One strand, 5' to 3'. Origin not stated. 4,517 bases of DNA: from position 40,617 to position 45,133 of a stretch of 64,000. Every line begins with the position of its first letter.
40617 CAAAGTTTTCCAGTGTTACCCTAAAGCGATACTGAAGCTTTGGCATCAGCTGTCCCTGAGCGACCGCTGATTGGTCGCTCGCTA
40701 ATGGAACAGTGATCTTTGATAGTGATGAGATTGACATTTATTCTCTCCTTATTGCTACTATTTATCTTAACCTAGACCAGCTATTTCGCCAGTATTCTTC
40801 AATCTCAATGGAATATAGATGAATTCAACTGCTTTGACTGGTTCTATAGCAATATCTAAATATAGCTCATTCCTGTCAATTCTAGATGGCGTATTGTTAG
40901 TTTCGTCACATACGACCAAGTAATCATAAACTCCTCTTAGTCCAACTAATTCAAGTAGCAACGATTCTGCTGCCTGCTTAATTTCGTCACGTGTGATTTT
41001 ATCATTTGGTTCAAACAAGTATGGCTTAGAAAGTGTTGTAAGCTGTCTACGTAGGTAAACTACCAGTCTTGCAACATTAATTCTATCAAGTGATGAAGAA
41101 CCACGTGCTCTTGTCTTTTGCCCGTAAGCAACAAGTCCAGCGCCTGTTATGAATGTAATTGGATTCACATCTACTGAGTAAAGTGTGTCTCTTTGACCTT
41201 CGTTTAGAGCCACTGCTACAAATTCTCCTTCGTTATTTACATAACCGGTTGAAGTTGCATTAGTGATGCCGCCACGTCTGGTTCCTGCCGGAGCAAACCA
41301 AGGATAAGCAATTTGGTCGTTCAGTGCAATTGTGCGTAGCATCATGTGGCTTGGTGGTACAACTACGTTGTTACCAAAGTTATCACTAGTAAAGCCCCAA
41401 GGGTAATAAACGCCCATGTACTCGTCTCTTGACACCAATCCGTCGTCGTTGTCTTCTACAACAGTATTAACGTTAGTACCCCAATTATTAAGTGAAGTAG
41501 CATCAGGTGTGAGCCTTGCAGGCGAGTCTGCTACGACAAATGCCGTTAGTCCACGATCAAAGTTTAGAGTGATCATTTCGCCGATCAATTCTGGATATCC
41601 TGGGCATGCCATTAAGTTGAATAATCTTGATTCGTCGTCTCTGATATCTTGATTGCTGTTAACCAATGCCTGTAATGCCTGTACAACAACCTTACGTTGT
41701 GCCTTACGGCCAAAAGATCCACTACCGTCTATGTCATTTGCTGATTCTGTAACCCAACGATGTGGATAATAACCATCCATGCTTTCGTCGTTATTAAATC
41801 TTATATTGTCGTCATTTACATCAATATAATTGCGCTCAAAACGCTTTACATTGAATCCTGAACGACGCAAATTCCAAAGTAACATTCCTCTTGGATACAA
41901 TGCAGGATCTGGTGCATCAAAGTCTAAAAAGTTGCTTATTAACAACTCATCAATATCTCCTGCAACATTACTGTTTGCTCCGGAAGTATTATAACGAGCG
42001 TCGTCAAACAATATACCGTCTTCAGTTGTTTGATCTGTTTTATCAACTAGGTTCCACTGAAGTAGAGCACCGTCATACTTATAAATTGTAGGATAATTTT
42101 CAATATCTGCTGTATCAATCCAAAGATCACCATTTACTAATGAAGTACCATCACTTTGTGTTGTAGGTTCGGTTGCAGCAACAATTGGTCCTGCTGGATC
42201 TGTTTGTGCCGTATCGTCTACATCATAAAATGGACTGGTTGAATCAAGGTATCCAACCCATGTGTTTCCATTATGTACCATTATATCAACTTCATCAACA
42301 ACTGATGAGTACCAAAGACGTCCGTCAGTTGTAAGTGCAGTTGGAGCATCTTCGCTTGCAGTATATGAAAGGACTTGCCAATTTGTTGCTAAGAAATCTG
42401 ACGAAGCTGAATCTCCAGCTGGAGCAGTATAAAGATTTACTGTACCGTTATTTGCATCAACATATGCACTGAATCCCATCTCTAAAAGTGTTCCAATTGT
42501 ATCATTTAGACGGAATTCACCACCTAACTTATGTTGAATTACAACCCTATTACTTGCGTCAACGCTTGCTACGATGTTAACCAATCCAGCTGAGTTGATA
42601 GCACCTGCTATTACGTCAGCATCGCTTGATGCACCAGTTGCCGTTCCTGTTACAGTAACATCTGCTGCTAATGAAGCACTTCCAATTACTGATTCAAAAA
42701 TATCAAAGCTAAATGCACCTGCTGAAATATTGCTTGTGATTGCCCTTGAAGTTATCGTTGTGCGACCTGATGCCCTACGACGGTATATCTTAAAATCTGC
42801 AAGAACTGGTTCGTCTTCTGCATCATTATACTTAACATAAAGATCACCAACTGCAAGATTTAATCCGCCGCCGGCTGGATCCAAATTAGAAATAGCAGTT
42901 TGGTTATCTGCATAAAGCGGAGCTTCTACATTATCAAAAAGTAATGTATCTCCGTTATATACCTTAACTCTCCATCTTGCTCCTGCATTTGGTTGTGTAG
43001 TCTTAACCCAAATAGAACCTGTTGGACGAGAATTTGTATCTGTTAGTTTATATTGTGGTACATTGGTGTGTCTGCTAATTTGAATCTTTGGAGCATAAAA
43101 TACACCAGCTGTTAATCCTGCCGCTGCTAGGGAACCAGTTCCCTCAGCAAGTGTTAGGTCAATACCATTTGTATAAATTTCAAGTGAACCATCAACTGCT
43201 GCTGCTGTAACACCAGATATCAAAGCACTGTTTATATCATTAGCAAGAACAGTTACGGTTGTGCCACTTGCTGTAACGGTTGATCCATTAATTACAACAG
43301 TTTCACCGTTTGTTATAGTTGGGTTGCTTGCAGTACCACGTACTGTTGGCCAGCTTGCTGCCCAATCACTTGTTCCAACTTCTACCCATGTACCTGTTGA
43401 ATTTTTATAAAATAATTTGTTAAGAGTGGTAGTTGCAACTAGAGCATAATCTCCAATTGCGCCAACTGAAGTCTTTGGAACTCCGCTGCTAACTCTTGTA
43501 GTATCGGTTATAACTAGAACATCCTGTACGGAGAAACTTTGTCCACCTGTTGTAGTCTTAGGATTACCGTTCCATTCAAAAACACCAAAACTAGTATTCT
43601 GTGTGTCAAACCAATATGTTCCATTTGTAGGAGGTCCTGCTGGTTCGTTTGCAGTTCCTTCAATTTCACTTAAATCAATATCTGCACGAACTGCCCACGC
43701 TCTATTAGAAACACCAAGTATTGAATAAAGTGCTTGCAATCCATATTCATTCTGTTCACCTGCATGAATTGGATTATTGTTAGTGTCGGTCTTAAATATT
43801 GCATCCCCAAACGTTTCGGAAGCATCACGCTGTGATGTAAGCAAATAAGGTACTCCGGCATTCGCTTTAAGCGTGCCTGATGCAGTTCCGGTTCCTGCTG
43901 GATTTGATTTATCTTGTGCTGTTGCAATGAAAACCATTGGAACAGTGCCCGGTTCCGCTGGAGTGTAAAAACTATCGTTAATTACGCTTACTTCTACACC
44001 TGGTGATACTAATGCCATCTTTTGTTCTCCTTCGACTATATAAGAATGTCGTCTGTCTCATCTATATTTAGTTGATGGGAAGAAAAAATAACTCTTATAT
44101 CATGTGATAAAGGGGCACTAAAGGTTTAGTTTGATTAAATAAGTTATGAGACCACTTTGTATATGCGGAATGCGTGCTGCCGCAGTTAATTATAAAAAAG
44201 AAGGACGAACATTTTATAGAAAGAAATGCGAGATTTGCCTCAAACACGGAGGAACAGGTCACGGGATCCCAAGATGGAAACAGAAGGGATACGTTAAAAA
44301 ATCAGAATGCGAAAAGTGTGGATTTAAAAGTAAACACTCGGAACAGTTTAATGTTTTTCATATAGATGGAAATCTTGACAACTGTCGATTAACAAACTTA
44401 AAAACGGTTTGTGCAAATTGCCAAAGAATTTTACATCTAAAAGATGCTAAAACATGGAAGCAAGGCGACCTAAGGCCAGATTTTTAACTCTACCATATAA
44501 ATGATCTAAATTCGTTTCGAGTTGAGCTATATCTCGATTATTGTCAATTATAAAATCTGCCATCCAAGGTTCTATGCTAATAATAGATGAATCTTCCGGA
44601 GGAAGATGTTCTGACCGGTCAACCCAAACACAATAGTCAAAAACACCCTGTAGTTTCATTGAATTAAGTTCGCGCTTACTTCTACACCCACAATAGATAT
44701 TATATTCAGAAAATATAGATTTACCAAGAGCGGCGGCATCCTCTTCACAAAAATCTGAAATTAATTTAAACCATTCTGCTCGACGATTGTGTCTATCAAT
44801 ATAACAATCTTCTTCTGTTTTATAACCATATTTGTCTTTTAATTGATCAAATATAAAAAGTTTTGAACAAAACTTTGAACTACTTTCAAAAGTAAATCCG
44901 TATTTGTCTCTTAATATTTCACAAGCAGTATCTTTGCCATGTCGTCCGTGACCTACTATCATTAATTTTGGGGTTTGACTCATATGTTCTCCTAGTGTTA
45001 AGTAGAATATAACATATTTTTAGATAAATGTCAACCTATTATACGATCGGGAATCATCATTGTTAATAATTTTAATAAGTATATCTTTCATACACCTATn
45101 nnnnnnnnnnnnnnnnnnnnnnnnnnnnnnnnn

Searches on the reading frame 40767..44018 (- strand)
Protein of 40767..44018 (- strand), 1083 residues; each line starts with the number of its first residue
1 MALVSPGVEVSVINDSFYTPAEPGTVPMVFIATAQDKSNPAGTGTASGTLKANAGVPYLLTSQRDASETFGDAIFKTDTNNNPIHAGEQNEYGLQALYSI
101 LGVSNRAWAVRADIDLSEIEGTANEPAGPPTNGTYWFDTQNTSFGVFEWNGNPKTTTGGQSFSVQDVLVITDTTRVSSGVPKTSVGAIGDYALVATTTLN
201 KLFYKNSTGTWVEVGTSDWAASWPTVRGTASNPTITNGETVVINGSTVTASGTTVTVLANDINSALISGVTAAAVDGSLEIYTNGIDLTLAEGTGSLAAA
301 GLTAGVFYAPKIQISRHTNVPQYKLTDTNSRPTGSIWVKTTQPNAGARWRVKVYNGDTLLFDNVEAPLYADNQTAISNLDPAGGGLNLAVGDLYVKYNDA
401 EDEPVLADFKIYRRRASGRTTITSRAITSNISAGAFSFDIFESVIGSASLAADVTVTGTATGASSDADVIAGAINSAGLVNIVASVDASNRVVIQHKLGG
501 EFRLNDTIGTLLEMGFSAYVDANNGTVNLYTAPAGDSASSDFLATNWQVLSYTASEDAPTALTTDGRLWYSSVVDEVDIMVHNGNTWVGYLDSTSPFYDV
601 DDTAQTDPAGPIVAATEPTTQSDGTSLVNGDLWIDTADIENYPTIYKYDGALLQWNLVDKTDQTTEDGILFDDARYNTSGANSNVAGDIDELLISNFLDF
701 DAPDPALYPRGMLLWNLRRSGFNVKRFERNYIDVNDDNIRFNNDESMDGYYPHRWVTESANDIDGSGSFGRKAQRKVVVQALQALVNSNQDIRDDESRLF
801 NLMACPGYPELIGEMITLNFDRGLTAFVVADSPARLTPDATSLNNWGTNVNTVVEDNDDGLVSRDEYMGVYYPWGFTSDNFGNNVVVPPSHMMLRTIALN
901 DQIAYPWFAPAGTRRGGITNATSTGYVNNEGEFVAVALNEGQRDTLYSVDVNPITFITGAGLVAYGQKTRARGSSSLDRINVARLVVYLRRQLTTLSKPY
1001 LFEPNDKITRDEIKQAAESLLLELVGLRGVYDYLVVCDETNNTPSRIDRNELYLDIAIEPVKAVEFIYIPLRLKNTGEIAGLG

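Call 6: search_protein_families(library=pfam, proteins=[window:40767-44018:-], max_evalue=0.01)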
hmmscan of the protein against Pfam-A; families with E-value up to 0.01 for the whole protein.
window:40767-44018:- (1083 aa): 1 family
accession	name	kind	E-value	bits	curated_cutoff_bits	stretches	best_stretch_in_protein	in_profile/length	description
PF17482.7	Phage_sheath_1C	-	5.5e-15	55.7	26.9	1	975-1071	4-101/104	Phage tail sheath C-terminal domain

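Call 7: search_protein_families(library=phrogs, proteins=[window:40767-44018:-], max_evalue=0.001)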
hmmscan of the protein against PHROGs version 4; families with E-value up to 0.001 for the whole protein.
window:40767-44018:- (1083 aa): 3 families
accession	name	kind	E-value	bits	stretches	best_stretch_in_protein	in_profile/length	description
phrog_10581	-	tail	5.4e-226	754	1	1-1077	2-913/915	tail sheath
phrog_23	-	tail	2.7e-44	152.7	1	691-1077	172-466/496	tail sheath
phrog_34521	-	tail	2.4e-13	49.9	1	869-1075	753-952/962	tail sheath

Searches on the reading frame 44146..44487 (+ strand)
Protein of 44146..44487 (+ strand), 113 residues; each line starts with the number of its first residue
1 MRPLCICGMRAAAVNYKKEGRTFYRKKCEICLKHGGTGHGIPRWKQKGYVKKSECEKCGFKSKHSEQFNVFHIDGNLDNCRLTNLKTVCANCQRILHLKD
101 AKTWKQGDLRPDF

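Call 6: search_protein_families(library=pfam, proteins=[window:44146-44487:+], max_evalue=0.01)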
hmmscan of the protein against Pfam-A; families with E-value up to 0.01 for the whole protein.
window:44146-44487:+ (113 aa): 2 families
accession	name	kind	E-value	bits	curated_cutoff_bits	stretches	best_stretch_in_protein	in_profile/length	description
PF13392.12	HNH_3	-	0.0014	18.6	24.8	1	67-86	18-37/46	HNH endonuclease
PF01844.29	HNH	-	0.009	16.6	21.4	1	55-97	1-45/47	HNH endonuclease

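Call 7: search_protein_families(library=phrogs, proteins=[window:44146-44487:+], max_evalue=0.001)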
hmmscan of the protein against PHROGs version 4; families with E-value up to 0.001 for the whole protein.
window:44146-44487:+ (113 aa): 2 families
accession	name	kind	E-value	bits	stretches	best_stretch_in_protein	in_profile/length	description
phrog_2255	-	DNA, RNA and nucleotide metabolism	3.2e-05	24.5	1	7-107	59-179/211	HNH endonuclease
phrog_10822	-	DNA, RNA and nucleotide metabolism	0.00012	22.8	1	50-93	98-144/245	HNH endonuclease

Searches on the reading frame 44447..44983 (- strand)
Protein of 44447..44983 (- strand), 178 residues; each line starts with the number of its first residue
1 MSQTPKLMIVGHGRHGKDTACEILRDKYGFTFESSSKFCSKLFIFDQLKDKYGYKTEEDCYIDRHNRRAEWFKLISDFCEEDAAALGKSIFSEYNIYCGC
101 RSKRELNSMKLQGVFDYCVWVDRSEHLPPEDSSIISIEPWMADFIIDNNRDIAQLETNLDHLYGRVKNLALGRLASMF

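Call 6: search_protein_families(library=pfam, proteins=[window:44447-44983:-], max_evalue=0.01)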
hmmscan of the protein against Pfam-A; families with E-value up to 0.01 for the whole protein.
window:44447-44983:- (178 aa): 0 families

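Call 7: search_protein_families(library=phrogs, proteins=[window:44447-44983:-], max_evalue=0.001)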
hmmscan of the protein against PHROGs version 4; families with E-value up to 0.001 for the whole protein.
window:44447-44983:- (178 aa): 3 families
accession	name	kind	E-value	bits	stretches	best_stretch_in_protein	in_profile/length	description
phrog_38514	-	unknown function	6e-48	165.3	1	3-166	160-341/348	-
phrog_139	-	other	8.6e-10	39.5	1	1-31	80-110/342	deoxynucleoside monophosphate kinase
phrog_85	-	DNA, RNA and nucleotide metabolism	1e-07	31.9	1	19-167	163-330/866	thymidylate synthase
